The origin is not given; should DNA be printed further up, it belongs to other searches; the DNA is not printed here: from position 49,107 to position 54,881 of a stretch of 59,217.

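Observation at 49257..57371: Two tandem giant Cys-rich surface proteins built on a VirB2/TrbC-like pilin membrane module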

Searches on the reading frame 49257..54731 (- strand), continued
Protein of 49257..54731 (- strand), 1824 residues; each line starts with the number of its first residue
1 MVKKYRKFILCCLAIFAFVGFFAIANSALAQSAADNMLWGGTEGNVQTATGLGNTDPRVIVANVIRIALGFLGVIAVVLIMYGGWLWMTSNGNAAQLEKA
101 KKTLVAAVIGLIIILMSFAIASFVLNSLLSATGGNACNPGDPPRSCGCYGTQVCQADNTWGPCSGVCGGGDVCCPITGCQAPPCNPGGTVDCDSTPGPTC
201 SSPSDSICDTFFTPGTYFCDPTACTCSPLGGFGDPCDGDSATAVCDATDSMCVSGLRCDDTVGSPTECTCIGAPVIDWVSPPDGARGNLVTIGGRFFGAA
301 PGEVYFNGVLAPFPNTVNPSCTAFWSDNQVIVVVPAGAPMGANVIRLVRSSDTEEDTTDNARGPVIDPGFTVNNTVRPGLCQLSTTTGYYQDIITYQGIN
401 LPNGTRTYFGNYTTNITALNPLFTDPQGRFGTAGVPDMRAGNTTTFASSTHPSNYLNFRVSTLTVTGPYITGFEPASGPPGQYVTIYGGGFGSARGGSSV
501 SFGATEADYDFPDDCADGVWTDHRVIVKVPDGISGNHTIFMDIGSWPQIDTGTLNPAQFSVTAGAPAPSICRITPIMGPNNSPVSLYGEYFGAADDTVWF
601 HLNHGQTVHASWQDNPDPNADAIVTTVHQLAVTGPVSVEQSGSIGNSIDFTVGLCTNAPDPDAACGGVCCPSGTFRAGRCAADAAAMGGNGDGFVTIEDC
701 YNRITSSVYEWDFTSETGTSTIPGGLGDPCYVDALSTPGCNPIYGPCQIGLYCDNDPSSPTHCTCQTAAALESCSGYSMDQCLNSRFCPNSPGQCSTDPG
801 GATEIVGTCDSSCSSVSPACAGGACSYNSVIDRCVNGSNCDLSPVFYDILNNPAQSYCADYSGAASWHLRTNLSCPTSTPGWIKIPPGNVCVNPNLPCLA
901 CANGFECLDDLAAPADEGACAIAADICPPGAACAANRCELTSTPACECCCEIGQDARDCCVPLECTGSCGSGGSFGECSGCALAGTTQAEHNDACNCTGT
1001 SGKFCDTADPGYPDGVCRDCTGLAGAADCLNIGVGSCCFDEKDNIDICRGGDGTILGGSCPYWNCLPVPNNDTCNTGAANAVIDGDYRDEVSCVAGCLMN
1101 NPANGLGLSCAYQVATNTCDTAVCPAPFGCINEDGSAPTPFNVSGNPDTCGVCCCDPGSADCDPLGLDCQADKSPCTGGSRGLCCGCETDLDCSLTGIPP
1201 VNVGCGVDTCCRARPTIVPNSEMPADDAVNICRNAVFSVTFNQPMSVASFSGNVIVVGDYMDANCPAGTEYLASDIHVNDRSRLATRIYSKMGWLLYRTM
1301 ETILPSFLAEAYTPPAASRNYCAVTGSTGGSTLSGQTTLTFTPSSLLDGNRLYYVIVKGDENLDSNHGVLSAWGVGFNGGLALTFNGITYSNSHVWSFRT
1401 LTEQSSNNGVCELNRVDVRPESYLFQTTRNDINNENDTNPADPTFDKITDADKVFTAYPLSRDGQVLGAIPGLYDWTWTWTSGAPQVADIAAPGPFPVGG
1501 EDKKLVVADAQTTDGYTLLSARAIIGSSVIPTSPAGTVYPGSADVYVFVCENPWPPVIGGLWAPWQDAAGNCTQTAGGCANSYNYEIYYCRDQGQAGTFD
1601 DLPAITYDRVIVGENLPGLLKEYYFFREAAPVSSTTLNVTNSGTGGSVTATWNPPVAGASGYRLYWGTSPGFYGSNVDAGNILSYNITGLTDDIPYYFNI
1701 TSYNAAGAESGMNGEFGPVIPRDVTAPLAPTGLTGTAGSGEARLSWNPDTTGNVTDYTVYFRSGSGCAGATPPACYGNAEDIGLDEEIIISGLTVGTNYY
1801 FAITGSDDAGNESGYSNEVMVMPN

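Call 16: find_encoding_contigs(protein=P0095, flank=10000, max_places=2)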
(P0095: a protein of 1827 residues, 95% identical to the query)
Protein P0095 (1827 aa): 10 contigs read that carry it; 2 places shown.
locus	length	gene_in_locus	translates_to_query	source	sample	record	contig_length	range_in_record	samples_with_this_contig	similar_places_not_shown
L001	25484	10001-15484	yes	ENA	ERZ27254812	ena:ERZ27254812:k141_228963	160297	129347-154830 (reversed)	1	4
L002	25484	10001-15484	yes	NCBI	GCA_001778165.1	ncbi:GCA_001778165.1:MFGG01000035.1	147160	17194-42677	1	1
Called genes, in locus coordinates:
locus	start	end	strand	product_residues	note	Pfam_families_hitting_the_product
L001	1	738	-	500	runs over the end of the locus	PF03816:LytR_cpsA_psr, PF13399:LytR_C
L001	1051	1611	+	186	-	PF10502:Peptidase_S26, PF00717:Peptidase_S24 (weak)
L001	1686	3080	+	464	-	PF00152:tRNA-synt_2 (faint), PF13393:tRNA-synt_His, PF00587:tRNA-synt_2b, PF03129:HGTP_anticodon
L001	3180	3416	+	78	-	-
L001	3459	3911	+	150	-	PF09424:YqeY, PF02637:GatB_Yqey (weak)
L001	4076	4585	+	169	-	-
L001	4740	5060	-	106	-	PF02805:Ada_Zn_binding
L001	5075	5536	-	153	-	PF23952:LRR_EndoS (faint), PF23211:LRR_LRWD1 (faint), PF00560:LRR_1 (faint), PF13855:LRR_8 (weak), PF23598:LRR_14, PF12799:LRR_4 (weak), PF13855:LRR_8, PF12799:LRR_4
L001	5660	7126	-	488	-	PF13328:HD_4, PF01966:HD, PF04607:RelA_SpoT, PF02824:TGS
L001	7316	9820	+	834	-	PF13205:Big_5 (faint)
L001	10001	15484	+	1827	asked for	PF01833:TIG, PF13205:Big_5 (faint), PF00041:fn3 (weak)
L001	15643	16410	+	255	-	PF18884:TSP3_bac (faint)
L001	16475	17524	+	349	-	-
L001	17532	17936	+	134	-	PF02130:YbeY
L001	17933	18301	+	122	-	PF01219:DAGK_prokar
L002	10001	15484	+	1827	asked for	PF01833:TIG, PF13205:Big_5 (faint), PF00041:fn3 (weak)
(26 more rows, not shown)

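Call 17: find_encoding_contigs(protein=P0137, flank=10000, max_places=1)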
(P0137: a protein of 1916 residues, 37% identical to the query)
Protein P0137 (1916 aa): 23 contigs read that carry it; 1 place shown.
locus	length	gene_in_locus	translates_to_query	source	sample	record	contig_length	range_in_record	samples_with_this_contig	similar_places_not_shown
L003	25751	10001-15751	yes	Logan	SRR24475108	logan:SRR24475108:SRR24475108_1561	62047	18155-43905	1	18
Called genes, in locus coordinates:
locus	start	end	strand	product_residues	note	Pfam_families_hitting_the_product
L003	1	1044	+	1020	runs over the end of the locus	PF00580:UvrD-helicase, PF01443:Viral_helicase1 (faint), PF13245:AAA_19, PF13604:AAA_30 (faint), PF13361:UvrD_C, PF13538:UvrD_C_2 (weak), PF12705:PDDEXK_1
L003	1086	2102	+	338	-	PF05496:RuvB_N, PF05673:DUF815 (faint), PF00004:AAA, PF07728:AAA_5, PF13173:AAA_14 (faint), PF17864:AAA_lid_4, PF05491:WHD_RuvB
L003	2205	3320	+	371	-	PF02547:Queuosine_synth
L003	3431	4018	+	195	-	PF10502:Peptidase_S26, PF00717:Peptidase_S24 (weak)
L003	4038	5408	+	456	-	PF13393:tRNA-synt_His, PF00587:tRNA-synt_2b, PF03129:HGTP_anticodon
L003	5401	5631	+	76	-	-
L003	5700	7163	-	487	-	PF13328:HD_4, PF01966:HD, PF04607:RelA_SpoT, PF02824:TGS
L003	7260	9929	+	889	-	PF18895:T4SS_pilin, PF13205:Big_5 (faint)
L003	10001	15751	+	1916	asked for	PF18895:T4SS_pilin, PF01833:TIG, PF00041:fn3 (weak)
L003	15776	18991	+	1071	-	-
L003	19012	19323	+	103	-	-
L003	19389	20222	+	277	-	PF18884:TSP3_bac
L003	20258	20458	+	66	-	-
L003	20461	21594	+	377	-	-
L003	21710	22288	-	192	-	PF00574:CLP_protease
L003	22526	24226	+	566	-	PF07549:Sec_GG (weak), PF21760:SecD_1st, PF22599:SecDF_P1_head, PF02355:SecD_SecF_C, PF03176:MMPL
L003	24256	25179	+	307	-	PF07549:Sec_GG (faint), PF02355:SecD_SecF_C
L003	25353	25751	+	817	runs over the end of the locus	PF04932:Wzy_C, PF07719:TPR_2 (faint)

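Call 18: find_encoding_contigs(protein=P0185, flank=10000, max_places=1)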
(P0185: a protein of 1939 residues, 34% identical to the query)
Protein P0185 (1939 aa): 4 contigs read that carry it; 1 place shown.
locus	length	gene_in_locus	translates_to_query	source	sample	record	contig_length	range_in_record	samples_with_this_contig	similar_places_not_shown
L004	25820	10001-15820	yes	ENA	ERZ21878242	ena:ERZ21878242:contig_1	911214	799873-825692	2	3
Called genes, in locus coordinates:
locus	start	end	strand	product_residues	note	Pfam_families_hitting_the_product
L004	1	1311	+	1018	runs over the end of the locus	PF00580:UvrD-helicase, PF01443:Viral_helicase1 (faint), PF13245:AAA_19, PF13604:AAA_30 (faint), PF01930:Cas_Cas4 (faint), PF13361:UvrD_C, PF13538:UvrD_C_2 (faint), PF12705:PDDEXK_1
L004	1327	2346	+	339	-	PF05673:DUF815 (faint), PF01078:Mg_chelatase (faint), PF05496:RuvB_N, PF13191:AAA_16 (weak), PF00004:AAA, PF07728:AAA_5, PF17864:AAA_lid_4, PF05491:WHD_RuvB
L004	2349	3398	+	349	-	PF02547:Queuosine_synth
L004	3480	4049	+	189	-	PF10502:Peptidase_S26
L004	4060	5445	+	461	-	PF13393:tRNA-synt_His, PF00587:tRNA-synt_2b, PF03129:HGTP_anticodon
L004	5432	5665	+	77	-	-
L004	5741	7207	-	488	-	PF13328:HD_4, PF01966:HD, PF04607:RelA_SpoT, PF02824:TGS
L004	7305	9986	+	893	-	PF18895:T4SS_pilin, PF13205:Big_5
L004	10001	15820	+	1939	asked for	PF04956:TrbC (weak), PF18895:T4SS_pilin, PF01833:TIG, PF13205:Big_5 (weak)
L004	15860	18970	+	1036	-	-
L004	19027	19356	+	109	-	-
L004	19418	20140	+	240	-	PF18884:TSP3_bac (weak)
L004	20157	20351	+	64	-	-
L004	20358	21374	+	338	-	-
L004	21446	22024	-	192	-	PF00574:CLP_protease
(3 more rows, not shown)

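Call 55: find_encoding_contigs(protein=P0173, flank=10000, max_places=1)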
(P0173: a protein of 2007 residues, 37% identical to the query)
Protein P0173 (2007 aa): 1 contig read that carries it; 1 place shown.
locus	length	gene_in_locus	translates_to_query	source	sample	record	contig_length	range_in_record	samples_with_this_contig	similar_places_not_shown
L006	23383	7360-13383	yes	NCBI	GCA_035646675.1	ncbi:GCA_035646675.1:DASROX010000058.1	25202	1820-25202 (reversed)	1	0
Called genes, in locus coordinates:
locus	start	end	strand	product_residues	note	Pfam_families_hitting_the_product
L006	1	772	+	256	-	PF02547:Queuosine_synth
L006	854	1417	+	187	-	PF10502:Peptidase_S26, PF00717:Peptidase_S24 (weak)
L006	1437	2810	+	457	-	PF13393:tRNA-synt_His, PF00587:tRNA-synt_2b (weak), PF03129:HGTP_anticodon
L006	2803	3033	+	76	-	-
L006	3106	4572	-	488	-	PF13328:HD_4, PF01966:HD, PF04607:RelA_SpoT, PF02824:TGS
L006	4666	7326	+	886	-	PF18895:T4SS_pilin (weak), PF13205:Big_5 (faint)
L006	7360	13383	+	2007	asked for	PF18895:T4SS_pilin (weak), PF01833:TIG, PF13205:Big_5 (weak), PF00041:fn3 (weak)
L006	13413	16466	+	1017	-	-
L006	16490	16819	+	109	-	-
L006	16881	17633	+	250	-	PF18884:TSP3_bac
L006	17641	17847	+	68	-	-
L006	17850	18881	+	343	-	-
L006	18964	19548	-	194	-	PF00574:CLP_protease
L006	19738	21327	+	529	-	PF21760:SecD_1st, PF22599:SecDF_P1_head, PF03176:MMPL (weak), PF02355:SecD_SecF_C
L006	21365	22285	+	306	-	PF02355:SecD_SecF_C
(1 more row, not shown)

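Call 56: find_encoding_contigs(protein=P0179, flank=10000, max_places=1)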
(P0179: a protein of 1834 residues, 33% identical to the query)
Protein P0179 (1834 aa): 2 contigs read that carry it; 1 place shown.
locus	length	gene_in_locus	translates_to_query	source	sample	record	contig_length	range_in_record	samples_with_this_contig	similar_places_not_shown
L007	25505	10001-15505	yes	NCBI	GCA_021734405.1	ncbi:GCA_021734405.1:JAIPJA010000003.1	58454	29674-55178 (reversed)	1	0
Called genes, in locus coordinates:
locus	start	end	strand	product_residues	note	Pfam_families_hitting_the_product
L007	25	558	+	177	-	PF00560:LRR_1 (faint), PF23211:LRR_LRWD1 (faint), PF13855:LRR_8, PF23598:LRR_14, PF12799:LRR_4, PF13855:LRR_8 (weak), PF12799:LRR_4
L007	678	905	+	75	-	-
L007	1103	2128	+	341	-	PF01078:Mg_chelatase (faint), PF05496:RuvB_N, PF14532:Sigma54_activ_2 (weak), PF00004:AAA, PF07728:AAA_5, PF17864:AAA_lid_4, PF05491:WHD_RuvB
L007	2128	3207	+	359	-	PF02547:Queuosine_synth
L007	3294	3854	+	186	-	PF10502:Peptidase_S26, PF00717:Peptidase_S24 (weak)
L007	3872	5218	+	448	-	PF00152:tRNA-synt_2 (weak), PF01409:tRNA-synt_2d, PF13393:tRNA-synt_His, PF00587:tRNA-synt_2b, PF03129:HGTP_anticodon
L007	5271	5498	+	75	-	PF01165:Ribosomal_S21 (weak)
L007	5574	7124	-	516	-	PF13328:HD_4, PF01966:HD, PF04607:RelA_SpoT, PF02824:TGS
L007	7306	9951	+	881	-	PF18895:T4SS_pilin, PF13205:Big_5 (faint)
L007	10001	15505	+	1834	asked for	PF18895:T4SS_pilin, PF01833:TIG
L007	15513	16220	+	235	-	-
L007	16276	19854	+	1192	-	PF00092:VWA (weak), PF13519:VWA_2 (faint)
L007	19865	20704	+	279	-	PF18884:TSP3_bac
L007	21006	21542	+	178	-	-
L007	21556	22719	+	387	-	-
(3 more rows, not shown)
